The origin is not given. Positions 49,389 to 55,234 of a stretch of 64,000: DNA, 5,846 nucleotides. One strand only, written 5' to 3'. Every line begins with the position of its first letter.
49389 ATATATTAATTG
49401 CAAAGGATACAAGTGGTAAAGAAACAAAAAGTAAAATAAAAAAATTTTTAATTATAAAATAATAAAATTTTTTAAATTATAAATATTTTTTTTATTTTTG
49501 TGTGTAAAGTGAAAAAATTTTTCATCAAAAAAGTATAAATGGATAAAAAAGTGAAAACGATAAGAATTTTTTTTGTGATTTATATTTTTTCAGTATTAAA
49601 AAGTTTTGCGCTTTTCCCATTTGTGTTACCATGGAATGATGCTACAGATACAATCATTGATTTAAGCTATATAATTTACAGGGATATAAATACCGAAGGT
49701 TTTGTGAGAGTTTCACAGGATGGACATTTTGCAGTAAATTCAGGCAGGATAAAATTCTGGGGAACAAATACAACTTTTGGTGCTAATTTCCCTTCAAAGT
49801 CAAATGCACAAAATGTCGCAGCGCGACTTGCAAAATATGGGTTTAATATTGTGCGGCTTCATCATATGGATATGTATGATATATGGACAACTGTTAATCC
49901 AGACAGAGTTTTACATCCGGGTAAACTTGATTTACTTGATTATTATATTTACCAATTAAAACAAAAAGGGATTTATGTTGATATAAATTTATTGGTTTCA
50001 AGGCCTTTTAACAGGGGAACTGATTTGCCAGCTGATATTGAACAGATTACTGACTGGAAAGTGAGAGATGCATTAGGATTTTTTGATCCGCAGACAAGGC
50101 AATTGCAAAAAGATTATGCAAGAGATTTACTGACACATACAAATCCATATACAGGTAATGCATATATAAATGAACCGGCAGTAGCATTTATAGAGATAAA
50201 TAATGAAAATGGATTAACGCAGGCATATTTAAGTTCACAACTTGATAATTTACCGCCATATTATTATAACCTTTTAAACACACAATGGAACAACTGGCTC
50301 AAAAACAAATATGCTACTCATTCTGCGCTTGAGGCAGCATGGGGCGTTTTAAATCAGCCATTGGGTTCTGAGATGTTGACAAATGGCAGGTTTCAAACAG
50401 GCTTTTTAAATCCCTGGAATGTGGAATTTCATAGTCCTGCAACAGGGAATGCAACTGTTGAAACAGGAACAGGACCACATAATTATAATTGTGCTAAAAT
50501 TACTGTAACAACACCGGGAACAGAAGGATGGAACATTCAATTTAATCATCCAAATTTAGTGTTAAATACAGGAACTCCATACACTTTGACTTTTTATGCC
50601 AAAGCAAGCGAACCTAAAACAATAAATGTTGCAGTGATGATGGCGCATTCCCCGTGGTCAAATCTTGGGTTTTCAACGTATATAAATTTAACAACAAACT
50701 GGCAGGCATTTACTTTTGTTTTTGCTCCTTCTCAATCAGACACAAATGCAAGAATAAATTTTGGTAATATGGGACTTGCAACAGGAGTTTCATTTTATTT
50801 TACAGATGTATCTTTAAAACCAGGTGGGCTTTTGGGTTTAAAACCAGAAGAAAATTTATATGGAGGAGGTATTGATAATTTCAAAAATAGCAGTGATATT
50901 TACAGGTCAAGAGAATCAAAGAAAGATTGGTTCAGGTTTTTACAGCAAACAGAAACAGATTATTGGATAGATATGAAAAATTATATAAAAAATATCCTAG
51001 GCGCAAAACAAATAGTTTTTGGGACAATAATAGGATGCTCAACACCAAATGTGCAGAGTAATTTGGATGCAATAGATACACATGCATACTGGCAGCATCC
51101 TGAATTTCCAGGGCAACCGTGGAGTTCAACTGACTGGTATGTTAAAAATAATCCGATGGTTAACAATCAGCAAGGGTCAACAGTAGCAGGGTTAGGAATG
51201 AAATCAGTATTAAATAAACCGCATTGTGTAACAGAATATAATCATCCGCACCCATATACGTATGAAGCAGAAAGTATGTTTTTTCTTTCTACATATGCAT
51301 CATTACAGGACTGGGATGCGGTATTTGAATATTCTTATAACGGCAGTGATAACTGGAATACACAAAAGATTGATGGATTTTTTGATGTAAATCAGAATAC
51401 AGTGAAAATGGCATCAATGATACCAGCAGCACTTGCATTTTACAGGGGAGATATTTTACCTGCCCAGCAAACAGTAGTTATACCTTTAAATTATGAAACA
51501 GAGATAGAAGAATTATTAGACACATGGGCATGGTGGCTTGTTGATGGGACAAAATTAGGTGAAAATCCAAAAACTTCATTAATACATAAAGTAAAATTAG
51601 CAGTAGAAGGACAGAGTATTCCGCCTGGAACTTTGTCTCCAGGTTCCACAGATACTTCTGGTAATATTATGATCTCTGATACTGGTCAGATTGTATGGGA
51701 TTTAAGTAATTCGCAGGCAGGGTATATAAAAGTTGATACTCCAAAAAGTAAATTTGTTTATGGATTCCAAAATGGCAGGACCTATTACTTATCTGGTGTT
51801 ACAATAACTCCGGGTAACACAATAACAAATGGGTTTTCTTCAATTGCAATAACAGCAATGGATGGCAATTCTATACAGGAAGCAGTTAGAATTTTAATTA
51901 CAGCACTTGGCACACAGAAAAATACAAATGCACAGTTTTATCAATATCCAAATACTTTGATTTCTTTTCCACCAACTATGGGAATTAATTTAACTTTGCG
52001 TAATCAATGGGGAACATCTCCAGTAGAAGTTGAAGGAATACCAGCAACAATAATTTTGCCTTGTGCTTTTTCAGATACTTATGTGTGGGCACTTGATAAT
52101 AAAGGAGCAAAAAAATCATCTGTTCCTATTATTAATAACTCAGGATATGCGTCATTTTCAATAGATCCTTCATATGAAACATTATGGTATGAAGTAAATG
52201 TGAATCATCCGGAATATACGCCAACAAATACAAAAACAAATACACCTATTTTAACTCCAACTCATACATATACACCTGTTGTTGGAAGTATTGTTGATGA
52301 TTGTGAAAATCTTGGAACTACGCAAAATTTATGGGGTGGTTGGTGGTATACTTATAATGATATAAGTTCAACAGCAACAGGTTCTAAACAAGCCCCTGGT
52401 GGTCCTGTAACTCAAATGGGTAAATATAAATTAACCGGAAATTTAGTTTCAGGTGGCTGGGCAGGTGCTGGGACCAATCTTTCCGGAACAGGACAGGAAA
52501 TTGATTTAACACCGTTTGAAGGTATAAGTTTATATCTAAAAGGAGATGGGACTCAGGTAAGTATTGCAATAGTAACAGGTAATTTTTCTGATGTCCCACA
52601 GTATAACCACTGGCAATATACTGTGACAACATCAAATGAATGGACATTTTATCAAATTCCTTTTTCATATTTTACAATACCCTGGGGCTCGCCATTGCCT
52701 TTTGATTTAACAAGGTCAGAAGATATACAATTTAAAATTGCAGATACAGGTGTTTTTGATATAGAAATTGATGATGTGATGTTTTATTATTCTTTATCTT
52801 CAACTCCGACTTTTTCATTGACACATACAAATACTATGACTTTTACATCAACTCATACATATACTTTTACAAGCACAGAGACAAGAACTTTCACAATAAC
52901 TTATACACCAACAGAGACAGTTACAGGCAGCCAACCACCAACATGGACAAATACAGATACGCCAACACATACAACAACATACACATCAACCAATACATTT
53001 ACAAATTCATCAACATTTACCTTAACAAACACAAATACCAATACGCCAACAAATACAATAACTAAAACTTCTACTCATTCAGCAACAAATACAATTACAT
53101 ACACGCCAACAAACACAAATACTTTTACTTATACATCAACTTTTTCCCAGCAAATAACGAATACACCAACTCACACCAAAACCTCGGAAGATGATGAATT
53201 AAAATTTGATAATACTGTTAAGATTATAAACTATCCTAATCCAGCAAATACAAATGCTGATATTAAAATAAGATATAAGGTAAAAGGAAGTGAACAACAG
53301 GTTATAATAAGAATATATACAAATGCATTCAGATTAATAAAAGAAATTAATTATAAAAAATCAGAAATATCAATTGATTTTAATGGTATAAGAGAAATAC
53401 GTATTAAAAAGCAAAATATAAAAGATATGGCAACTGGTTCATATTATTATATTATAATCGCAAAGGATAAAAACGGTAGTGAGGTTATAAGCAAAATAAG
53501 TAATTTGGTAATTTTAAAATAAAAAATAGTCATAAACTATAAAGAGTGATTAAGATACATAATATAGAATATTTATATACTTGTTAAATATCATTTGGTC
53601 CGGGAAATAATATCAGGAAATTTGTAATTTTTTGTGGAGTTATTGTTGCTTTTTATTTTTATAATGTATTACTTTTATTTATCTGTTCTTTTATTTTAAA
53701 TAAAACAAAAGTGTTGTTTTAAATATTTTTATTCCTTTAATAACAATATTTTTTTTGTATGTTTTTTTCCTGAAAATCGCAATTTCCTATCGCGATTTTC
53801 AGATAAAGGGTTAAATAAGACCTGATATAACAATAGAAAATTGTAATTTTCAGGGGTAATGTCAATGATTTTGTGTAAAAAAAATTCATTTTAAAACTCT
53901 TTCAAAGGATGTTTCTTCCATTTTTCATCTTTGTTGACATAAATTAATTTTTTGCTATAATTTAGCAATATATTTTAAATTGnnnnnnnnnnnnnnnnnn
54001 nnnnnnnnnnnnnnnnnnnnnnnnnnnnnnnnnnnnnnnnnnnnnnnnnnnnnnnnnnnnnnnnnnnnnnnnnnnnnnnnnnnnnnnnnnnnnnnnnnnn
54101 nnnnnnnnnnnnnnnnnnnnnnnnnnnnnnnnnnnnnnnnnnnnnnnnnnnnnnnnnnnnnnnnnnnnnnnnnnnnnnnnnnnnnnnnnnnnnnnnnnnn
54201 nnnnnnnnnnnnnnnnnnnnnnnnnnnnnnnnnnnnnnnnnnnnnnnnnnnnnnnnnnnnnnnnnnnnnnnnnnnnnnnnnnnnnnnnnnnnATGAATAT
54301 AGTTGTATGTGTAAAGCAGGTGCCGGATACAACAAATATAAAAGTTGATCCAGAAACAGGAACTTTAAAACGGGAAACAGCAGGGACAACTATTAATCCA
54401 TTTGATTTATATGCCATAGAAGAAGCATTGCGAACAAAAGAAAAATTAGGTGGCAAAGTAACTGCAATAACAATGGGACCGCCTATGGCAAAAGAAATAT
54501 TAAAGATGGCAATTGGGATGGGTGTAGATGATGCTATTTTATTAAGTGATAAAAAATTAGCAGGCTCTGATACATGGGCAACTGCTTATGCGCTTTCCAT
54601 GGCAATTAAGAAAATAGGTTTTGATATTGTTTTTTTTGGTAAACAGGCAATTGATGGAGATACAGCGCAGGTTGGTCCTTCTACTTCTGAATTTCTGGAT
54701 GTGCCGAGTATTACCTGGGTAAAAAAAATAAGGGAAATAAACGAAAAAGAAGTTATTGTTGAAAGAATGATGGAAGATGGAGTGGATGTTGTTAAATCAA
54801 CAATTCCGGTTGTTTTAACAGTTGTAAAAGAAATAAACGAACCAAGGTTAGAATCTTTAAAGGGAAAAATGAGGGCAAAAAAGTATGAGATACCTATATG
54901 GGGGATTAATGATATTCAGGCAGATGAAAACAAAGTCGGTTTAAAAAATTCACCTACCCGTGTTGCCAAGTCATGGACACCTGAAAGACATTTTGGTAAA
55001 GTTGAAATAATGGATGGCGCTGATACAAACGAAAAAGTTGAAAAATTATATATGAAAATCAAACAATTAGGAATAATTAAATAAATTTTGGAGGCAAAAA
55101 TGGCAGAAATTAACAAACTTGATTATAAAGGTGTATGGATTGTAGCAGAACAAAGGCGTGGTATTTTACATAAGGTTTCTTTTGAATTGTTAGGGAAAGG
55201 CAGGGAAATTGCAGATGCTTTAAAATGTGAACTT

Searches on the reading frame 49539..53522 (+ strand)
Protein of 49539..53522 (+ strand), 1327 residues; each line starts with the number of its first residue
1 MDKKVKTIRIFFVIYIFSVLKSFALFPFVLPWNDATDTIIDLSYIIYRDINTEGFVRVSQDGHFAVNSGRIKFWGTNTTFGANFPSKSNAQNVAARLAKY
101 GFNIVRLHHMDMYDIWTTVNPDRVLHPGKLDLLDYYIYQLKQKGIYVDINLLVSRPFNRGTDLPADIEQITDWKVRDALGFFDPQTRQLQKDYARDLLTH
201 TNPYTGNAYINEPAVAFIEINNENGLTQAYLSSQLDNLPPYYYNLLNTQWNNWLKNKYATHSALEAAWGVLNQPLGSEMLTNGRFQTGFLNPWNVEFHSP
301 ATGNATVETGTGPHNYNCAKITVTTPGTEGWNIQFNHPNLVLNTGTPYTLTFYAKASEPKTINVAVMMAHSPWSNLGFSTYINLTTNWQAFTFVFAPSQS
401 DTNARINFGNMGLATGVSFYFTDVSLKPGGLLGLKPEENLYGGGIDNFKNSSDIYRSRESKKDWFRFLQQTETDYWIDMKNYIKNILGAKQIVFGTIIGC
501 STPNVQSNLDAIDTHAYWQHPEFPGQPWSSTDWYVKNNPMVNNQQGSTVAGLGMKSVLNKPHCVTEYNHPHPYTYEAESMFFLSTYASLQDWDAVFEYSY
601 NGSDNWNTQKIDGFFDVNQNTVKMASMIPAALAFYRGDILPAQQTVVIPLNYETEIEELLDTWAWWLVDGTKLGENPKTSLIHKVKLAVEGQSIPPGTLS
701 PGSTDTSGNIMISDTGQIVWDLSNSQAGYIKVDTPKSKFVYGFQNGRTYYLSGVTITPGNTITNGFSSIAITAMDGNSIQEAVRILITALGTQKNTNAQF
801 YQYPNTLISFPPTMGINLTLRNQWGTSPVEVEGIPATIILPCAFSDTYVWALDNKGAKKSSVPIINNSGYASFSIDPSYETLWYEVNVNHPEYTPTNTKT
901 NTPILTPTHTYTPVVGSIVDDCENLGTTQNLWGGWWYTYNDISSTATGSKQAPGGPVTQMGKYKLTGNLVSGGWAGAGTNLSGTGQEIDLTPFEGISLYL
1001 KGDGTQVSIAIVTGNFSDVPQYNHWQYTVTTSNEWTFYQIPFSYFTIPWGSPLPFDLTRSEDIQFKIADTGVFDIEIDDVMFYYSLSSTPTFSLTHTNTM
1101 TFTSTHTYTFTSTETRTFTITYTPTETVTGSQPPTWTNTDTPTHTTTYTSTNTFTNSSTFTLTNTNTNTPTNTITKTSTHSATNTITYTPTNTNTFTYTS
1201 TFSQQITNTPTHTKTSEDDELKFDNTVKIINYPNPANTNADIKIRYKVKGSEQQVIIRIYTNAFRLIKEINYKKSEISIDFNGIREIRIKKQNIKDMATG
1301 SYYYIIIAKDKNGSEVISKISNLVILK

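Call 40: search_protein_families(library=pfam, proteins=[window:49539-53522:+])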
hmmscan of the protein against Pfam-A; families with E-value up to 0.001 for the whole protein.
window:49539-53522:+ (1327 aa): 2 families
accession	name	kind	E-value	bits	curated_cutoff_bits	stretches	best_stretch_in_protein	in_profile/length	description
PF02018.23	CBM_4_9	-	4.1e-13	50.3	25.9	1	278-408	2-129/136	Carbohydrate binding domain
PF08547.18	CIA30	-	5e-08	33.6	24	1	962-1076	36-156/157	Complex I intermediate-associated protein 30 (CIA30)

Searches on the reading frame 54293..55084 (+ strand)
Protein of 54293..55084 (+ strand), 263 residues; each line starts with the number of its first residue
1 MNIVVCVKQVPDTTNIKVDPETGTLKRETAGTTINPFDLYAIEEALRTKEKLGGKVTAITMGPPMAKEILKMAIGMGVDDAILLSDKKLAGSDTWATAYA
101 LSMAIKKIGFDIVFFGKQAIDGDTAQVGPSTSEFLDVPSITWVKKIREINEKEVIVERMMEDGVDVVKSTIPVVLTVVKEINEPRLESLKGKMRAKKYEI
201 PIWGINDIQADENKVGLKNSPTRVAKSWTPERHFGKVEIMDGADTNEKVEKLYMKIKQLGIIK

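Call 38: find_encoding_contigs(protein=window:54293-55084:+, flank=10000, max_places=2)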
Protein window:54293-55084:+ (263 aa): 2 contigs read that carry it; 2 places shown.
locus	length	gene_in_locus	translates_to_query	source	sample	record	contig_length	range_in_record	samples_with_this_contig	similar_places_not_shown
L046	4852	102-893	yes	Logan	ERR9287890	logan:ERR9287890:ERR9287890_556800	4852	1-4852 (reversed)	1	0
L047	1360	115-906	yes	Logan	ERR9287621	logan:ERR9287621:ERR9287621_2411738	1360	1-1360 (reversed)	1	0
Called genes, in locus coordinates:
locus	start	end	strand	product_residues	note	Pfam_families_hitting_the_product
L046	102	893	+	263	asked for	PF01012:ETF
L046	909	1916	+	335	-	PF01012:ETF, PF00766:ETF_alpha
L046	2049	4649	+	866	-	PF07517:SecA_DEAD, PF00270:DEAD (weak), PF01043:SecA_PP_bind, PF21090:P-loop_SecA, PF07516:SecA_SW, PF02810:SEC-C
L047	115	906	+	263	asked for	PF01012:ETF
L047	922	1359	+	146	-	?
